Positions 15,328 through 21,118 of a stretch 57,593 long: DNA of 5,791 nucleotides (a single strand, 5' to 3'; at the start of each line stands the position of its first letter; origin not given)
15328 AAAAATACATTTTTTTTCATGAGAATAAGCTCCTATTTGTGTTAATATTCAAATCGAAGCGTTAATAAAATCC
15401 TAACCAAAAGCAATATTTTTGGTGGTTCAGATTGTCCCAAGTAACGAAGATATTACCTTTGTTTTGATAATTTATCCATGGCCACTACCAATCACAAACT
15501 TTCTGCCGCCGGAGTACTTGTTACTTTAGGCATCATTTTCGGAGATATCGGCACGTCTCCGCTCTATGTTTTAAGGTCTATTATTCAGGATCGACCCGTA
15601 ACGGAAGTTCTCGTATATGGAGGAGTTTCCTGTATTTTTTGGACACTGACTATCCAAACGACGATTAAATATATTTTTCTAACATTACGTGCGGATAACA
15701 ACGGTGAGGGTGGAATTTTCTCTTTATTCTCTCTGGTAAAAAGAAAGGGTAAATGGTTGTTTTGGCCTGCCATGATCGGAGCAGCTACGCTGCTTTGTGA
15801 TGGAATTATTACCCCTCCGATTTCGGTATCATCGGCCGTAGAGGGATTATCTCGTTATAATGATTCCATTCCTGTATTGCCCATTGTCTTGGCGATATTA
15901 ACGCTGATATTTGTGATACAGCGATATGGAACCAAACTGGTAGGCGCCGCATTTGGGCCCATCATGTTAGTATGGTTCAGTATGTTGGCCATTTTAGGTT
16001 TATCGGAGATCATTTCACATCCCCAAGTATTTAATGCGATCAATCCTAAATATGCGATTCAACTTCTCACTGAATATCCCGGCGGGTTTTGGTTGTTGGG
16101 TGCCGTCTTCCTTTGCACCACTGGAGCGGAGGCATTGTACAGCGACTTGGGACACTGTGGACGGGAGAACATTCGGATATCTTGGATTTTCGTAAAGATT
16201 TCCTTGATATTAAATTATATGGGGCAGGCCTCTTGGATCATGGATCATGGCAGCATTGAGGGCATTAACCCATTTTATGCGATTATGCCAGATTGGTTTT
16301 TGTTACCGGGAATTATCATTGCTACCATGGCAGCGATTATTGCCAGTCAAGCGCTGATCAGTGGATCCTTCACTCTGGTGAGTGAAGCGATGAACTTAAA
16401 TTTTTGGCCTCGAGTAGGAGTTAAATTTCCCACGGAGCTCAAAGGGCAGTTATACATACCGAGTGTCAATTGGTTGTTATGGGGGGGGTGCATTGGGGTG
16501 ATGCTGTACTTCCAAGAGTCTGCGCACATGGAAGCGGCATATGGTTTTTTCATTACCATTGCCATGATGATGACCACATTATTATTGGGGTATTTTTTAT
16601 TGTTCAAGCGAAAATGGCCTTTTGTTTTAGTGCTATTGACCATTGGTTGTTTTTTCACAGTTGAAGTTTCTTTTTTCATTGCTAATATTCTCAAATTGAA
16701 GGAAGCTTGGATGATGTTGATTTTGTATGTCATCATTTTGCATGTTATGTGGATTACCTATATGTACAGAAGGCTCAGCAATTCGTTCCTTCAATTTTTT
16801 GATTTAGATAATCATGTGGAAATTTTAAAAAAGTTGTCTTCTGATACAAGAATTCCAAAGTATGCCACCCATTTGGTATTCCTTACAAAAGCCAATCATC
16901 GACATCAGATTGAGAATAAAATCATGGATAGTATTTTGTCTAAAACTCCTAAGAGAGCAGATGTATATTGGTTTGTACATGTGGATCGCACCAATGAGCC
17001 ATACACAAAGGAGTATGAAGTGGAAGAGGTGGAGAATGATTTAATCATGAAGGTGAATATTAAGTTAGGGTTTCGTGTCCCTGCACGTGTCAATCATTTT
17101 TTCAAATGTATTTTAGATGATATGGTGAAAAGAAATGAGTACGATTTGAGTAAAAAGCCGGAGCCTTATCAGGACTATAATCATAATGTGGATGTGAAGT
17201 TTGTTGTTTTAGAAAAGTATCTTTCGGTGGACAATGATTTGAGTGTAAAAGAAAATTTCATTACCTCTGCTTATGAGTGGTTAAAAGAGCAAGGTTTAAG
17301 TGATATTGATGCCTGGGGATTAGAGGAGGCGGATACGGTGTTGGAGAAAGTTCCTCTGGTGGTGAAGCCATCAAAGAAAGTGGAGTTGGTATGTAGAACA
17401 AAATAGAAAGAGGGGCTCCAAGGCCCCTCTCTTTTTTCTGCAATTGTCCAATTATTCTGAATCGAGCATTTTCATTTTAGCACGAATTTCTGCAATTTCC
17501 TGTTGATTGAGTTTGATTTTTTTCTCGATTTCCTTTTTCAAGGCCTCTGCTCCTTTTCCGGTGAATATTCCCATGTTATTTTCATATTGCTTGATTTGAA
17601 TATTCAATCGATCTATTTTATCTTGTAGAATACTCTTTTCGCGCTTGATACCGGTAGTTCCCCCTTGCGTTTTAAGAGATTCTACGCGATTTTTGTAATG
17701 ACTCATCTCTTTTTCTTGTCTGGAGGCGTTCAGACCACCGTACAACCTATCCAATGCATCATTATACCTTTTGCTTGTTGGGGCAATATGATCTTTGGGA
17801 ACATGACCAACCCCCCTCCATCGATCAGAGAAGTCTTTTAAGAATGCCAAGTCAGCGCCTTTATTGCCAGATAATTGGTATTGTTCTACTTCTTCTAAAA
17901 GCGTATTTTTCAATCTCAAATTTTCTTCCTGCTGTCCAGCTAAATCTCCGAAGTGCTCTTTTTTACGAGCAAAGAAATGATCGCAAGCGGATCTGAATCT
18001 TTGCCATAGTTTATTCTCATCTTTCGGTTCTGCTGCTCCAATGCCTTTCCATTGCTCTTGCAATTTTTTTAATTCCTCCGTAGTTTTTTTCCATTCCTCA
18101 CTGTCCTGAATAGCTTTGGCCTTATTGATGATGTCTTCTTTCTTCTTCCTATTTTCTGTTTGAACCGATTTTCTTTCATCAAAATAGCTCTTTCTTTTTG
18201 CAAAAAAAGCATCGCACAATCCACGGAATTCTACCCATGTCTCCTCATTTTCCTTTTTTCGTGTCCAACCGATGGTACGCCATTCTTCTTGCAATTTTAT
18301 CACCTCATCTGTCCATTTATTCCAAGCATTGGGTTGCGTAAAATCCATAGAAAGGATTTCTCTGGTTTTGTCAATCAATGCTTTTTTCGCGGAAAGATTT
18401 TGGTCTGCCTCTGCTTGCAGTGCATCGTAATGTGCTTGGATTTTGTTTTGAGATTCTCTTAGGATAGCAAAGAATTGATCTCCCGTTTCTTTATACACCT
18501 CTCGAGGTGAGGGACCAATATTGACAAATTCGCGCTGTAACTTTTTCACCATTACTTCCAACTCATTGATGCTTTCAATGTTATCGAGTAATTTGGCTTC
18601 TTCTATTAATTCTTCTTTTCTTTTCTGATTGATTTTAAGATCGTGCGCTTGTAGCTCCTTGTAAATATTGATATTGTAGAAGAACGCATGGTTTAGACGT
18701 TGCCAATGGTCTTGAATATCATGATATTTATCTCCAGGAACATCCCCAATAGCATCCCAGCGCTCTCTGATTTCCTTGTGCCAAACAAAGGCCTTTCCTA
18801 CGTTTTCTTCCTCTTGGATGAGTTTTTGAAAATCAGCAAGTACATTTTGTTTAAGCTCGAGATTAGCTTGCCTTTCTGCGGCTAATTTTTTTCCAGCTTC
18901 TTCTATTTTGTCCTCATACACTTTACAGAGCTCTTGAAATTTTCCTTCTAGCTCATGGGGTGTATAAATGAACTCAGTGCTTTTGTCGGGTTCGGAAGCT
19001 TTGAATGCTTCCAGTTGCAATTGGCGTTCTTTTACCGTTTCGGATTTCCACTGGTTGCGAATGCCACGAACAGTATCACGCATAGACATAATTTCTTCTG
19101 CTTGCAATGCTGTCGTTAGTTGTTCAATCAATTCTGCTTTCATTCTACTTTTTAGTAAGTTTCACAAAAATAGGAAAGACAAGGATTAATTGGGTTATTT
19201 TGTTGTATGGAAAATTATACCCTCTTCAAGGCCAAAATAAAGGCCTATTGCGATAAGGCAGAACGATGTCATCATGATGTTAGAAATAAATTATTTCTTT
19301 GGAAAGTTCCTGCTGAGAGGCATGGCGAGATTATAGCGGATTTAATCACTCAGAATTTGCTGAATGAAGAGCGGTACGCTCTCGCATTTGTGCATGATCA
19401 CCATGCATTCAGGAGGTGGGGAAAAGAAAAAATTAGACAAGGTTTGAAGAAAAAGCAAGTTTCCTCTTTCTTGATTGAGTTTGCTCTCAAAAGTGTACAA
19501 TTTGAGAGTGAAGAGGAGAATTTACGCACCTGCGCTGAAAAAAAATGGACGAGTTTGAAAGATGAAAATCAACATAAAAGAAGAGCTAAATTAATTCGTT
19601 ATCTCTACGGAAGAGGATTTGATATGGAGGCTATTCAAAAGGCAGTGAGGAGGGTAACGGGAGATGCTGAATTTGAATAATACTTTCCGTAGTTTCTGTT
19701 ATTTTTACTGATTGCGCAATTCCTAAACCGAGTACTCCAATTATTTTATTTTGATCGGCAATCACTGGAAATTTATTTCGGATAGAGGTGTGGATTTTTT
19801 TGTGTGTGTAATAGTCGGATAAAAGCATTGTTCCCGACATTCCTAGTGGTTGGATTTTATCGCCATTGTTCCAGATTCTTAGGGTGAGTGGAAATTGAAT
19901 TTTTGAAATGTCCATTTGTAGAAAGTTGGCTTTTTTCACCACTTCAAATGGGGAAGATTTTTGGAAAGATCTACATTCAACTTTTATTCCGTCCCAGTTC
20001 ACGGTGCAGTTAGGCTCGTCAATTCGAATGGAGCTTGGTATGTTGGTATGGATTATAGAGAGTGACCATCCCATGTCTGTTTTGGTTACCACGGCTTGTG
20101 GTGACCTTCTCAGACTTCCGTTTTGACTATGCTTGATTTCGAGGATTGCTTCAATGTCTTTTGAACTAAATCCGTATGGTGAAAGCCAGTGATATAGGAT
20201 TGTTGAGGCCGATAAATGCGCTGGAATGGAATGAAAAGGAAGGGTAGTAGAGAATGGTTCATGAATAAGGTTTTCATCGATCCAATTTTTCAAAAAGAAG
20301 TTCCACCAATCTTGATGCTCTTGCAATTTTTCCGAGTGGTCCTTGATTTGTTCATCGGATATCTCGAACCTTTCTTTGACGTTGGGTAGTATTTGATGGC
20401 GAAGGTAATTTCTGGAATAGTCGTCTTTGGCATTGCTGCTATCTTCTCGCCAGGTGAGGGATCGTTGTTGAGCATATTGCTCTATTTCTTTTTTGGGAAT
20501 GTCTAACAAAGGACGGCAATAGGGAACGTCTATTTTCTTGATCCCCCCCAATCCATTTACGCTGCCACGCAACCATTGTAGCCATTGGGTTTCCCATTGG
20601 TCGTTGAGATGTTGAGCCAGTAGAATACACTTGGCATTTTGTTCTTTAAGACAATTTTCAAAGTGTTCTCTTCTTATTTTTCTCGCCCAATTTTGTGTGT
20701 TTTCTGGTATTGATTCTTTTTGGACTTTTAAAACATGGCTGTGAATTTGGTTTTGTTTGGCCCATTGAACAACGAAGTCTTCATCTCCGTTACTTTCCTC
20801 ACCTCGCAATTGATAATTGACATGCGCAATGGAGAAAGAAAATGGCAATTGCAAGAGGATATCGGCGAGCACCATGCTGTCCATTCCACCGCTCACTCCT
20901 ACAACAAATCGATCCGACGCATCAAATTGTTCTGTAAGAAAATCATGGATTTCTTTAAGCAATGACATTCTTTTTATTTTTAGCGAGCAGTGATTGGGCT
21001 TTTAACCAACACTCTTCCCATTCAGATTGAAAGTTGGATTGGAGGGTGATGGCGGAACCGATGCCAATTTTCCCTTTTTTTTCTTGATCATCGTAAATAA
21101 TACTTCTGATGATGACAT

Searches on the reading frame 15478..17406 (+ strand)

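Call 39: search_protein_families(library=pfam, proteins=[window:15478-17406:+])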
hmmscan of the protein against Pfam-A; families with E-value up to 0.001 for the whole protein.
window:15478-17406:+ (642 aa): 2 families
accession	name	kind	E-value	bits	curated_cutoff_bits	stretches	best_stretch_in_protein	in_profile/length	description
PF02705.21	K_trans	-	1.3e-146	489.1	24.8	1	14-431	3-434/454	K+ potassium transporter integral membrane domain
PF22776.1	K_trans_C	-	1.2e-14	54.8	24.8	1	464-621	2-143/151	K+ potassium transporter C-terminal domain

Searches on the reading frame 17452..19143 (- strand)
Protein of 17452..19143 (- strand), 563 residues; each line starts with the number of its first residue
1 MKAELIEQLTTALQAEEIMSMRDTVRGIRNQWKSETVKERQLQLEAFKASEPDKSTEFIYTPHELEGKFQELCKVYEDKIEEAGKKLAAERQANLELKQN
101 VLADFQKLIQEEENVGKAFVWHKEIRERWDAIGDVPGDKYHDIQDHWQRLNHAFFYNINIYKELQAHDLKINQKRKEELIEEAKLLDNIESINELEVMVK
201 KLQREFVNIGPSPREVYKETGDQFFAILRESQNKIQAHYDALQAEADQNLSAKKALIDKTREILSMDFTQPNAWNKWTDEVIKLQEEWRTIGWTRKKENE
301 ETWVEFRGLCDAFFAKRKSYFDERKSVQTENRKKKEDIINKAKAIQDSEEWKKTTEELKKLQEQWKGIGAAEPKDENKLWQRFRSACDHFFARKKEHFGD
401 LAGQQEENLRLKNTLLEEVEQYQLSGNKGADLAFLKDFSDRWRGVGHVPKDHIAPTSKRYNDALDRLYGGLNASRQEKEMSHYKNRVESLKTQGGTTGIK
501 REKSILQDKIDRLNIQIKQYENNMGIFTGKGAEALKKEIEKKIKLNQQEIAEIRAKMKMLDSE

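Call 39: search_protein_families(library=pfam, proteins=[window:17452-19143:-])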
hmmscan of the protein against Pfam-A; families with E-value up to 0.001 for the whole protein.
window:17452-19143:- (563 aa): 1 family
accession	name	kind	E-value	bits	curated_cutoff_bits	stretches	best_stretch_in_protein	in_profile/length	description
PF03993.17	DUF349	-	1.1e-71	237.5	23.9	5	302-371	2-72/75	Domain of Unknown Function (DUF349)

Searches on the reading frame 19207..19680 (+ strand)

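Call 39: search_protein_families(library=pfam, proteins=[window:19207-19680:+])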
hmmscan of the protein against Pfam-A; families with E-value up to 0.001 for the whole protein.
window:19207-19680:+ (157 aa): 3 families
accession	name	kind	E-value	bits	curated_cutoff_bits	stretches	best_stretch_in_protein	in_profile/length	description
PF21981.2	RecX_HTH3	-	1.1e-14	54.8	26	1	102-147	2-48/48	RecX, third three-helix domain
PF02631.22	RecX_HTH2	-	7.8e-14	52.1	26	1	53-94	1-42/42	RecX, second three-helix domain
PF21982.2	RecX_HTH1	-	0.00084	19.7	26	0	126-149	16-39/40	RecX, first three-helix domain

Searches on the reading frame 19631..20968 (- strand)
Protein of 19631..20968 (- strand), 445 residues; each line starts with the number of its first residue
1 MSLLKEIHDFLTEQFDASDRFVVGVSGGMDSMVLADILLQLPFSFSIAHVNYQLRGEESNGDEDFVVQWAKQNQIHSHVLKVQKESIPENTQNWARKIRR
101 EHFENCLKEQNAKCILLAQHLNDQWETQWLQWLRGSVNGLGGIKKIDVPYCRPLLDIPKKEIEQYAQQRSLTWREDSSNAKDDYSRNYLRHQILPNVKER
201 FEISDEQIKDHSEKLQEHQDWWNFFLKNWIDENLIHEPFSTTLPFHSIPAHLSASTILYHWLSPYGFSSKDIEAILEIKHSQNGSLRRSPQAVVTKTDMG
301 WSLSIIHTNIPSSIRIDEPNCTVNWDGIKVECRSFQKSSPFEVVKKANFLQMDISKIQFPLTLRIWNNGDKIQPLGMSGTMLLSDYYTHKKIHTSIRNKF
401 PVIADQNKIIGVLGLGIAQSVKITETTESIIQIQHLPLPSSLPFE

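Call 39: search_protein_families(library=pfam, proteins=[window:19631-20968:-])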
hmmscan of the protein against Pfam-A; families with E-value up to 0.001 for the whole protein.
window:19631-20968:- (445 aa): 2 families
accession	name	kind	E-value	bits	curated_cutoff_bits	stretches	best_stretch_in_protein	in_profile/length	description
PF01171.26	ATP_bind_3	-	7e-48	163.2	27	1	21-192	2-182/182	PP-loop family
PF11734.13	TilS_C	-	8.2e-08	32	22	1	361-428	1-68/74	TilS substrate C-terminal domain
